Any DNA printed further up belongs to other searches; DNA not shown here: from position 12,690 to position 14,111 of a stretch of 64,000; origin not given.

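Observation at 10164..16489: SsuABC-type importer, Ldh_2 dehydrogenase, NAD-malic enzyme and a stand-alone LarA homolog: putative D-malate or hydroxy-acid racemisation pathway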

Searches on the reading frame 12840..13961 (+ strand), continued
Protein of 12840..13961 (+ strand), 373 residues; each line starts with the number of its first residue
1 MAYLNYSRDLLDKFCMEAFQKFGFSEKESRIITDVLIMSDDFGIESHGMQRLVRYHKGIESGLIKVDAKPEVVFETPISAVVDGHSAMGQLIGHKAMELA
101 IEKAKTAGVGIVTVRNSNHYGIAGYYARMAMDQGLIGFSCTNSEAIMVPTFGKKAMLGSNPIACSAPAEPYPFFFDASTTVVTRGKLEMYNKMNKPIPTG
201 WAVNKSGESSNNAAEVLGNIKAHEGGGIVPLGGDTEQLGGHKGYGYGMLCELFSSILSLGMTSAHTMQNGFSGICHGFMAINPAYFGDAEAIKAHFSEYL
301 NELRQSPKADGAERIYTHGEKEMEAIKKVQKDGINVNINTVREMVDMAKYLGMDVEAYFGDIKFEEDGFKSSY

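Call 29: find_homologous_proteins(query=window:12840-13961:+, max_evalue=1e-20)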
Query window:12840-13961:+ (373 aa): 7541 proteins with E <= 1e-20 among 8000 candidates; the best 120 are listed.
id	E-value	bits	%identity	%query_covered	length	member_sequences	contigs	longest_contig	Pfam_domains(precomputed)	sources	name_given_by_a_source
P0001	8.6e-250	846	100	100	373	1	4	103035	PF02615.20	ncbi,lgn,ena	-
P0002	3.4e-230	781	91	100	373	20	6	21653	PF02615.20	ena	-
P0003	8.4e-223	757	88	100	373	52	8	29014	PF02615.20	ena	-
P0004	1.1e-222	757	88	100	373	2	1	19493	PF02615.20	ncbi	-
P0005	1.8e-222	756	88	100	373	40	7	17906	PF02615.20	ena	-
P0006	3.4e-222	755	89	100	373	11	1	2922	PF02615.20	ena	-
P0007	4.4e-222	755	88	100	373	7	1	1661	PF02615.20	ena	-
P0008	4.4e-222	755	88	100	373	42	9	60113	PF02615.20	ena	-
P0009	6.4e-222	754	89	100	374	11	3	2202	PF02615.20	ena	-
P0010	7.8e-222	754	88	100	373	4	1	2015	PF02615.20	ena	-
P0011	1.4e-221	753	87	100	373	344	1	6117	PF02615.20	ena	-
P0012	1.6e-218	743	87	100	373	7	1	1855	PF02615.20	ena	-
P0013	2.2e-218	743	86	100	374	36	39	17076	PF02615.20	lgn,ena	-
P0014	2.7e-218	742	86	100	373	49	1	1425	PF02615.20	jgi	jgi:LDH2 family malate/lactate/ureidoglycolate dehydrogenase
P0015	3.4e-218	742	85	100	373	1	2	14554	PF02615.20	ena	-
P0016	3.8e-218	742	85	100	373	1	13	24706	PF02615.20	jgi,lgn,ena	jgi:LDH2 family malate/lactate/ureidoglycolate dehydrogenase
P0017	7.0e-218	741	85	100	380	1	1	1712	PF02615.20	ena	-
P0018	1.4e-217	740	87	100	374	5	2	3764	PF02615.20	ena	-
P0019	1.4e-217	740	85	100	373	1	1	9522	PF02615.20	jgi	jgi:LDH2 family malate/lactate/ureidoglycolate dehydrogenase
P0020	1.9e-217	740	86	100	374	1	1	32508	PF02615.20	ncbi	-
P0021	2.5e-217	739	85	100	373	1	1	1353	PF02615.20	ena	-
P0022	2.6e-217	739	85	100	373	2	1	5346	PF02615.20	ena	-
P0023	2.9e-217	739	86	100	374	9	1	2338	PF02615.20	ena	-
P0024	3.5e-217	739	87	100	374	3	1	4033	PF02615.20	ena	-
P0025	4.9e-217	738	86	100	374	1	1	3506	PF02615.20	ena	-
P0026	6.4e-217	738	85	100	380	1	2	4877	PF02615.20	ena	-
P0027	7.7e-217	738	86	100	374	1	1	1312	PF02615.20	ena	-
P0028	1.0e-216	737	86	100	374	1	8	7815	PF02615.20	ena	-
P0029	1.4e-216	737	86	100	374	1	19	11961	PF02615.20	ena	-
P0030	1.5e-216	737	86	100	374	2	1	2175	PF02615.20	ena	-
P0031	1.6e-216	736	84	100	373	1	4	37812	PF02615.20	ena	-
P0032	1.9e-216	736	86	100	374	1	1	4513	PF02615.20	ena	-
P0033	2.5e-216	736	86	100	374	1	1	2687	PF02615.20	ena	-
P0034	2.8e-216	736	86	100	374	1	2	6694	PF02615.20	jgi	jgi:L-2-hydroxycarboxylate dehydrogenase (NAD+)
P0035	4.0e-216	735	86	100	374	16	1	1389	PF02615.20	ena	-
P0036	5.1e-216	735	86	100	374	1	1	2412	PF02615.20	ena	-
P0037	5.7e-216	735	86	100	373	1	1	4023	PF02615.20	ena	-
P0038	5.9e-216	735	84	100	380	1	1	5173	PF02615.20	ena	-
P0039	7.9e-216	734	86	100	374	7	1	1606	PF02615.20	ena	-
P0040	1.0e-215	734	86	100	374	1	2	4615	PF02615.20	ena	-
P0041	1.2e-215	734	85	100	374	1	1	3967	PF02615.20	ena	-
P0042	1.3e-215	734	86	100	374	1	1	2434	PF02615.20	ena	-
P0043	1.8e-215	733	85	100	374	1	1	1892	PF02615.20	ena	-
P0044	3.0e-215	732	85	100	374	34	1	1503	PF02615.20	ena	-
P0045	3.1e-215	732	88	97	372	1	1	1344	PF02615.20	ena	-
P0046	1.8e-214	730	86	100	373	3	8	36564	PF02615.20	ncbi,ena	-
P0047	2.7e-214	729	87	97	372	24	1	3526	PF02615.20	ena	-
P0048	6.1e-214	728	85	100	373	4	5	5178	PF02615.20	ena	-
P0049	5.7e-213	725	84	100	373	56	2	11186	PF02615.20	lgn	-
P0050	6.3e-213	725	85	100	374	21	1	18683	PF02615.20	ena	-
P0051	7.3e-213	724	85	100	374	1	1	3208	PF02615.20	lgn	-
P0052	4.5e-212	722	83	100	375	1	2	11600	PF02615.20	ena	-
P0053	4.7e-212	722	86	100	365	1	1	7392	PF02615.20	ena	-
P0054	2.3e-211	720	84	100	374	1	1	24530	PF02615.20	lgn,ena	-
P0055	1.3e-209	714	83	100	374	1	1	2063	PF02615.20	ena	-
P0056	3.0e-209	713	83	100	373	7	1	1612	PF02615.20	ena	-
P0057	1.2e-207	707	84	100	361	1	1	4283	PF02615.20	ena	-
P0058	3.9e-205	699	82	100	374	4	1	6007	PF02615.20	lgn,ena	-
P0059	3.6e-204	696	81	100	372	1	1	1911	PF02615.20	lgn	-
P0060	1.1e-203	694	81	100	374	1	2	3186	PF02615.20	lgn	-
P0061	8.0e-202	688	81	98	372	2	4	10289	PF02615.20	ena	-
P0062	1.4e-197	674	81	98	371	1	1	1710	PF02615.20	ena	-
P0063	1.1e-196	671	80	98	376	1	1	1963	PF02615.20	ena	-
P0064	3.1e-195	666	81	100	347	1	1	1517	PF02615.20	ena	-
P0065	2.5e-188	644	76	98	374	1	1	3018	PF02615.20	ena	-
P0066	6.5e-188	642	76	98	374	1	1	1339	PF02615.20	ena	-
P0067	2.1e-187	641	75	99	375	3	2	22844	PF02615.20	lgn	-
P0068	1.6e-184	631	85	87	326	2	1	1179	PF02615.20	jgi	jgi:LDH2 family malate/lactate/ureidoglycolate dehydrogenase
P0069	4.4e-184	630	76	97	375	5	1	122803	PF02615.20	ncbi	-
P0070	6.5e-183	626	74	99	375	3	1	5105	PF02615.20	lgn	-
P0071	1.5e-182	625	75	97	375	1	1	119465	PF02615.20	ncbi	-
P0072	1.9e-182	624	76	98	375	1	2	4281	PF02615.20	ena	-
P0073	2.1e-182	624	75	97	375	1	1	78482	PF02615.20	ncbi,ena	-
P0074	7.1e-182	623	75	97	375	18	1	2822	PF02615.20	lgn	-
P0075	1.5e-181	621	75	98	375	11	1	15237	PF02615.20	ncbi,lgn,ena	-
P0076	3.8e-181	620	75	97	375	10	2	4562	PF02615.20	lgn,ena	-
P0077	6.5e-181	619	73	71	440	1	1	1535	PF02615.20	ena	-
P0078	7.8e-181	619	75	97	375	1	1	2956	PF02615.20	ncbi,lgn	-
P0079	3.8e-180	617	74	97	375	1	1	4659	PF02615.20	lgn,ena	-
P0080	6.9e-179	613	73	97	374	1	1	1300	PF02615.20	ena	-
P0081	1.2e-178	612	71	100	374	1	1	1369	PF02615.20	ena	-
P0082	2.8e-178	611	70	100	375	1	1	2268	PF02615.20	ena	-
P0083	5.2e-178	610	74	97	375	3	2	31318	PF02615.20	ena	-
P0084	1.7e-177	608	69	100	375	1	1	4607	PF02615.20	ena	-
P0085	1.3e-176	605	73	97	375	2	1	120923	PF02615.20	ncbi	-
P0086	3.4e-176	604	73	98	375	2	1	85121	PF02615.20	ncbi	-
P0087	3.9e-176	604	69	100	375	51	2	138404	PF02615.20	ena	-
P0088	1.1e-175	602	70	100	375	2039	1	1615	PF02615.20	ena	-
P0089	1.6e-175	602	70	100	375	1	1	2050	PF02615.20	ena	-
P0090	1.8e-175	601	70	100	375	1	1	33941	PF02615.20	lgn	-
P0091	2.0e-175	601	71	98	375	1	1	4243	PF02615.20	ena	-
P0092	3.2e-175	601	71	97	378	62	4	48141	PF02615.20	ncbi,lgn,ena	-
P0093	3.5e-175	601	70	100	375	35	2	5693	PF02615.20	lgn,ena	-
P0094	4.7e-175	600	69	100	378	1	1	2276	PF02615.20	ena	-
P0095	5.8e-175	600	69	100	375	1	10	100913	PF02615.20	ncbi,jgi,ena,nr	ncbi:MAG: Ldh family oxidoreductase [Ruminococcaceae bacterium]|nr:Ldh family oxidoreductase [Oscill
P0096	7.4e-175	599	69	100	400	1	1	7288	PF02615.20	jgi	-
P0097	9.7e-175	599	70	100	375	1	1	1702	PF02615.20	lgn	-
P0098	1.1e-174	599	72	97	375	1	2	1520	PF02615.20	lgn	-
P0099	1.3e-174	599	69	100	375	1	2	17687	PF02615.20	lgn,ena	-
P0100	1.4e-174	599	70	99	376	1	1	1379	PF02615.20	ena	-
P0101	1.8e-174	598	70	100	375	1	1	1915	PF02615.20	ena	-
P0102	2.8e-174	598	70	100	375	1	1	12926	PF02615.20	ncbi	-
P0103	2.8e-174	598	69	100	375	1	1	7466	PF02615.20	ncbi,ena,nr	ncbi:MAG: Ldh family oxidoreductase [Clostridia bacterium]|nr:Ldh family oxidoreductase [Clostridia 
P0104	4.6e-174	597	73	98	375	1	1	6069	PF02615.20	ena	-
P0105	4.8e-174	597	72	97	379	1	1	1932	PF02615.20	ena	-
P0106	5.5e-174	597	70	100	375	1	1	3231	PF02615.20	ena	-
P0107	5.6e-174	597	70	100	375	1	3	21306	PF02615.20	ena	-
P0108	7.4e-174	596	72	97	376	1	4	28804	PF02615.20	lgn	-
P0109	7.9e-174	596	69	100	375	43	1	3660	PF02615.20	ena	-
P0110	9.5e-174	596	69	100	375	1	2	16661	PF02615.20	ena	-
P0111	1.1e-173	596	71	98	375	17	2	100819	PF02615.20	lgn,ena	-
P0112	1.3e-173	595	72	96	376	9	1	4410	PF02615.20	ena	-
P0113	1.4e-173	595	69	100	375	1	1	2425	PF02615.20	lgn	-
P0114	1.4e-173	595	69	100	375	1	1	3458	PF02615.20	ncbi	-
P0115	1.5e-173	595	71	99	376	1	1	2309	PF02615.20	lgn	-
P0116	1.6e-173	595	71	97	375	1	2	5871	PF02615.20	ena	-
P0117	2.0e-173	595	69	100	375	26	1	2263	PF02615.20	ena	-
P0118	2.4e-173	594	70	99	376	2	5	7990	PF02615.20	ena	-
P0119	2.7e-173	594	71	97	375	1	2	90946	PF02615.20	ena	-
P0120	3.1e-173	594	69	100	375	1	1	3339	PF02615.20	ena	-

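Call 33: find_encoding_contigs(protein=P0001, flank=10000, max_places=4)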
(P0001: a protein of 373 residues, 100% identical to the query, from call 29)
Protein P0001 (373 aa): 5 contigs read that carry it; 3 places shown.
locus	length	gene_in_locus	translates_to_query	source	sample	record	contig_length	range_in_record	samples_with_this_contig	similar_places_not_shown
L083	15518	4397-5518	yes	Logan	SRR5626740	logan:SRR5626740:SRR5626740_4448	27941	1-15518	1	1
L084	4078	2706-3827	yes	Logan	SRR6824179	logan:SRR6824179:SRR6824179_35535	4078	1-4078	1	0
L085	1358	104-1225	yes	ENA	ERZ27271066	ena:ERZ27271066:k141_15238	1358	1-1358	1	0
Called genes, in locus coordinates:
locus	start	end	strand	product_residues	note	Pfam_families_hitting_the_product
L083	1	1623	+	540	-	?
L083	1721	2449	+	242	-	PF09818:ABC_ATPase (faint), PF00005:ABC_tran, PF13304:AAA_21 (faint)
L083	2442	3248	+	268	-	PF00528:BPD_transp_1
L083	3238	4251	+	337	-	PF13379:NMT1_2, PF09084:NMT1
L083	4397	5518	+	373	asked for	PF02615:Ldh_2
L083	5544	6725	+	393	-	PF00390:malic, PF01262:AlaDh_PNT_C (weak), PF03949:Malic_M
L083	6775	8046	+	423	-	PF09861:Lar_N, PF21113:LarA_C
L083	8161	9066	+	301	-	PF00781:DAGK_cat, PF19279:YegS_C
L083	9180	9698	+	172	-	PF00156:Pribosyltran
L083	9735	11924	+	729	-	PF13328:HD_4, PF01966:HD, PF04607:RelA_SpoT, PF02824:TGS, PF19296:RelA_AH, PF28438:RelA_RIS, PF13291:ACT_4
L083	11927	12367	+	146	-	PF02580:Tyr_Deacylase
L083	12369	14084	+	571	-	-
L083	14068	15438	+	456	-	-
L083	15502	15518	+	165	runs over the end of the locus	PF12685:SpoIIIAH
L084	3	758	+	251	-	?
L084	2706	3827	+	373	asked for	PF02615:Ldh_2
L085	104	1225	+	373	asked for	PF02615:Ldh_2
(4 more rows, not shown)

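Call 73: search_protein_families(library=ncbifam, proteins=[L032:605-1621:-, L032:1856-2668:-, L032:2680-3489:-, L032:3486-4160:-, L032:4171-5559:-, L032:5648-6490:-, L032:6721-8310:-, L032:8376-9725:+, L032:12551-13822:-], max_evalue=1e-10)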
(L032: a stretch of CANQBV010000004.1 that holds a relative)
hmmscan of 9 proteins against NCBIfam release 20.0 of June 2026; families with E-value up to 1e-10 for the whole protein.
L032:605-1621:- (338 aa): 1 family
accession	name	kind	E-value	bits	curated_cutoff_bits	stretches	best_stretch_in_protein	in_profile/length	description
TIGR00374.1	TIGR00374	subfamily_domain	5.5e-29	101.6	43.2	1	17-330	4-311/323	flippase-like domain-containing protein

L032:1856-2668:- (270 aa): 1 family
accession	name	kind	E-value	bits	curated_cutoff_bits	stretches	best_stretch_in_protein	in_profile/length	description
TIGR00268.2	TIGR00268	equivalog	3.5e-103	344.4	150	1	5-264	1-259/259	ATP-dependent sacrificial sulfur transferase LarE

L032:2680-3489:- (269 aa): 174 families (the best 25 are shown)
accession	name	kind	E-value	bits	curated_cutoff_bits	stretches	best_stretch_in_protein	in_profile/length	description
NF008428.0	PRK11264.1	equivalog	3.6e-86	288.4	406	1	2-244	3-248/250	L-cystine ABC transporter ATP-binding protein TcyN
NF007027.0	PRK09493.1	equivalog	3.9e-82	275.2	379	1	2-242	1-238/240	glutamine ABC transporter ATP-binding protein GlnQ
TIGR03005.1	ectoine_ehuA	equivalog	1.3e-79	267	345.4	1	4-244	2-251/252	ectoine/hydroxyectoine ABC transporter ATP-binding protein EhuA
NF007908.0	PRK10619.1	equivalog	2.8e-75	252.9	466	1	3-243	6-255/257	histidine ABC transporter ATP-binding protein HisP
NF008338.0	PRK11124.1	equivalog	9.4e-70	234.9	369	1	1-240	1-240/242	arginine ABC transporter ATP-binding protein ArtP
TIGR00972.1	3a0107s01c2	equivalog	3.5e-66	223.1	343.2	1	3-241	2-244/248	phosphate ABC transporter ATP-binding protein PstB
TIGR03265.1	PhnT2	equivalog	6.5e-62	209.8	457.7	1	2-242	4-237/353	putative 2-aminoethylphosphonate ABC transporter ATP-binding protein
TIGR02315.1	ABC_phnC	equivalog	5e-59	199.6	266.1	1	2-227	1-233/243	phosphonate ABC transporter ATP-binding protein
TIGR02314.1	ABC_MetN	equivalog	2e-58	198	499.7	1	2-247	1-248/343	methionine ABC transporter ATP-binding protein MetN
TIGR00968.1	3a0106s01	subfamily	9.6e-56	188.9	342.75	1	4-241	2-232/237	sulfate ABC transporter ATP-binding protein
NF006987.0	PRK09452.1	equivalog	3.9e-55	187.1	482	1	2-243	17-251/378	spermidine/putrescine ABC transporter ATP-binding protein PotA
NF008105.0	PRK10851.1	equivalog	1.3e-54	185.3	502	1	1-242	1-239/362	sulfate/thiosulfate ABC transporter ATP-binding protein CysA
TIGR02982.1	heterocyst_DevA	subfamily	6.6e-54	182.8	295.8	1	13-218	12-219/220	ABC exporter ATP-binding subunit, DevA family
TIGR03608.1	L_ocin_972_ABC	subfamily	8.8e-54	182.1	254.85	1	6-208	2-202/206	putative bacteriocin export ABC transporter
TIGR02673.1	FtsE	equivalog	3.9e-53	180.3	264.85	1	2-216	1-213/214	cell division ATP-binding protein FtsE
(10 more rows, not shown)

L032:3486-4160:- (224 aa): 10 families
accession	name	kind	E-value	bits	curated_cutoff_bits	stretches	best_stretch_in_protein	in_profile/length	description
NF011680.0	PRK15100.1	equivalog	1.4e-59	201.6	300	1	7-218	6-216/222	cystine ABC transporter permease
TIGR03004.1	ectoine_ehuC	equivalog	1.6e-45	155.6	196.95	1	16-218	6-208/214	ectoine/hydroxyectoine ABC transporter permease subunit EhuC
TIGR03003.1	ectoine_ehuD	equivalog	9.4e-43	146.6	205.2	1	6-215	3-211/212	ectoine/hydroxyectoine ABC transporter permease subunit EhuD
NF007028.0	PRK09494.1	equivalog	7.5e-41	140.4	303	1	6-216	5-216/219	glutamine ABC transporter permease GlnP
NF008336.0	PRK11122.1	equivalog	2.5e-36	125.5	248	1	13-216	5-215/222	arginine ABC transporter permease ArtM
NF011651.0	PRK15069.1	subfamily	8.8e-32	110.3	306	1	20-219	22-231/237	histidine ABC transporter permease HisM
NF008337.0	PRK11123.1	equivalog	3.2e-30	105.4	277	1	92-220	106-234/238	arginine ABC transporter permease ArtQ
TIGR01726.1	HEQRo_perm_3TM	subfamily_domain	6.1e-28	97.3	42.2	1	16-111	4-99/99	ABC transporter permease subunit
NF011714.0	PRK15135.1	subfamily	2.7e-23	83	319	1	16-217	8-220/228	histidine ABC transporter permease HisQ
NF011687.0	PRK15107.1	equivalog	4.4e-18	66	318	1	3-205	3-212/224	glutamate/aspartate ABC transporter permease GltK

L032:4171-5559:- (462 aa): 14 families
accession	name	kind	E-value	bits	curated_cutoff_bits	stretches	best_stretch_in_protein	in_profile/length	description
NF006111.0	PRK08262.1-1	equivalog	3.7e-82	276.6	825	1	16-460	48-491/493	M20 family peptidase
NF006113.0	PRK08262.1-4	equivalog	2.5e-75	254.1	503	1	15-459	55-504/510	M20 family peptidase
NF006112.0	PRK08262.1-3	equivalog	6.8e-75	252.5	510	1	16-458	48-487/492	M20 family peptidase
NF006596.0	PRK09133.1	subfamily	1.1e-51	175.9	349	1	72-459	90-469/474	hypothetical protein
NF005913.0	PRK07906.1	subfamily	2.9e-44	151.4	382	1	72-459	68-441/442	hypothetical protein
TIGR01880.1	Ac-peptdase-euk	subfamily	4.3e-28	98.1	338.6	1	17-193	8-179/401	N-acyl-aliphatic-L-amino acid amidohydrolase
NF009557.0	PRK13009.1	equivalog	1.6e-21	76.9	284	1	88-186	62-159/377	succinyl-diaminopimelate desuccinylase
NF006399.0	PRK08651.1-2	equivalog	3.6e-17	62.5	381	1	76-457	58-401/405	succinyl-diaminopimelate desuccinylase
NF005710.0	PRK07522.1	subfamily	6.9e-17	61.7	412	1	71-186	56-165/391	acetylornithine deacetylase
TIGR01246.1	dapE_proteo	equivalog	6.9e-17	61.5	361.8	1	89-187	59-156/370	succinyl-diaminopimelate desuccinylase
NF010589.0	PRK13983.1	equivalog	2.3e-16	59.8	333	1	76-254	77-242/409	M20 family metallo-hydrolase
TIGR01892.1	AcOrn-deacetyl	equivalog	2.5e-16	59.7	297.7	1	87-250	61-202/365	acetylornithine deacetylase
TIGR01910.1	DapE-ArgE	subfamily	2.1e-15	56.8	217.6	1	89-238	68-199/373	ArgE/DapE family deacylase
NF009555.0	PRK13004.1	equivalog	2.4e-12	46.5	321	1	89-354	73-278/399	YgeY family selenium metabolism-linked hydrolase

L032:5648-6490:- (280 aa): 11 families
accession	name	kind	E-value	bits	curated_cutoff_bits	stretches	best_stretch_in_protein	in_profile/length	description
NF008426.0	PRK11260.1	equivalog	4.7e-39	134.2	312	1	40-278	27-266/266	cystine ABC transporter substrate-binding protein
TIGR01096.1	3A0103s03R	subfamily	2.6e-36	125.4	256.35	1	50-272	21-250/250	lysine/arginine/ornithine ABC transporter substrate-binding protein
NF008112.0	PRK10859.1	equivalog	2.1e-26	92.4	354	1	37-273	26-266/483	membrane-bound lytic murein transglycosylase MltF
NF007029.0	PRK09495.1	equivalog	9.4e-24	84.5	303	1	53-274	24-245/248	glutamine ABC transporter substrate-binding protein GlnH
TIGR02995.1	ectoine_ehuB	equivalog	1.3e-19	70.6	190.9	1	38-275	17-262/275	ectoine/hydroxyectoine ABC transporter substrate-binding protein EhuB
NF041765.1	ArtJ_Ecoli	equivalog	7.1e-18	65.1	510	1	55-272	22-241/243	arginine ABC transporter substrate-binding protein ArtJ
NF011583.0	PRK15007.1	subfamily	7.1e-17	61.5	358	1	56-272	23-241/243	arginine ABC transporter substrate-binding protein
NF041764.1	ArtI_Ecoli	equivalog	2.2e-16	60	522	1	56-272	23-241/243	arginine ABC transporter substrate-binding protein ArtI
NF052427.1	StpK7MSMEG_1200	equivalog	4.5e-16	58.5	900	1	47-142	355-449/601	serine/threonine protein kinase StpK7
NF011586.0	PRK15010.1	equivalog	5.8e-14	52.3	440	1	56-275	28-256/260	lysine/arginine/ornithine ABC transporter substrate-binding protein ArgT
NF011965.0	PRK15437.1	equivalog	1.9e-13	50.6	459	1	55-276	27-257/260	histidine ABC transporter substrate-binding protein HisJ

L032:6721-8310:- (529 aa): 1 family
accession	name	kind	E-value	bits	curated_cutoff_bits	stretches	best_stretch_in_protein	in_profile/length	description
TIGR00835.1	agcS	subfamily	6.4e-130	433.8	272.65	1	37-498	1-424/424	amino acid carrier protein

L032:8376-9725:+ (449 aa): 0 families

L032:12551-13822:- (423 aa): 4 families
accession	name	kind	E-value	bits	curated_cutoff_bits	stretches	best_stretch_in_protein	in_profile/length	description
TIGR01891.1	amidohydrolases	subfamily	9.7e-92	307.9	153.75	1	32-397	4-363/366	amidohydrolase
NF040868.1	carboxypep_CpsA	equivalog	2.2e-90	303.2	500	1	17-411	3-389/391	carboxypeptidase CpsA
NF038260.1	ectoine_DoeB_2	equivalog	1.4e-69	234.8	550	1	30-408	9-376/378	N(2)-acetyl-L-2,4-diaminobutanoate deacetylase DoeB2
TIGR01910.1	DapE-ArgE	subfamily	2.9e-15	56.3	217.6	1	51-285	25-266/373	ArgE/DapE family deacylase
